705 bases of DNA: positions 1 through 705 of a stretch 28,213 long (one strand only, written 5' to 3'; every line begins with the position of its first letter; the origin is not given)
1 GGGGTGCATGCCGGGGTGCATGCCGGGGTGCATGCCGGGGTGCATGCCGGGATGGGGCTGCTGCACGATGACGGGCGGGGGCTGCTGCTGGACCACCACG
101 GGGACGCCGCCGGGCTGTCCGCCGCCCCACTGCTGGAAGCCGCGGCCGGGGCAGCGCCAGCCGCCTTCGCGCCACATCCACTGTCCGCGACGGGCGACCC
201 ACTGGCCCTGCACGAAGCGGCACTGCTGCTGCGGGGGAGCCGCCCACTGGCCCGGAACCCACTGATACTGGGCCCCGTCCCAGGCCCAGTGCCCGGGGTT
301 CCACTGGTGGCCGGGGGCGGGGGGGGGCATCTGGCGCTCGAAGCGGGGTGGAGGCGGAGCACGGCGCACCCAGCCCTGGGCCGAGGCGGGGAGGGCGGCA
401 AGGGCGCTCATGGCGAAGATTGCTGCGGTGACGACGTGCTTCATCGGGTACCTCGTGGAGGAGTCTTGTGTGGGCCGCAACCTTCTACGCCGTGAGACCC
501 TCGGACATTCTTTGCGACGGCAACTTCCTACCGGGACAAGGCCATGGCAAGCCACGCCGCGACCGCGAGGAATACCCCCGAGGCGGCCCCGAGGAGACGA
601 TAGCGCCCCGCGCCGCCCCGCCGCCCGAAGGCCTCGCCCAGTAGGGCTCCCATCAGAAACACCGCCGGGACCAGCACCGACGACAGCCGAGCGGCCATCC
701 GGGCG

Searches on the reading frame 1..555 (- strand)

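Call 89: search_protein_families(library=pfam, proteins=[window:1-555:-], max_evalue=0.001)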
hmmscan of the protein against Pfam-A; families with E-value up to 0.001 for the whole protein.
window:1-555:- (185 aa): 1 family
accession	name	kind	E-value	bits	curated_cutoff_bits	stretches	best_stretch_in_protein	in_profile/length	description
PF12779.12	WXXGXW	-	0.0001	22.8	18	1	81-104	2-25/26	WXXGXW repeat (2 copies)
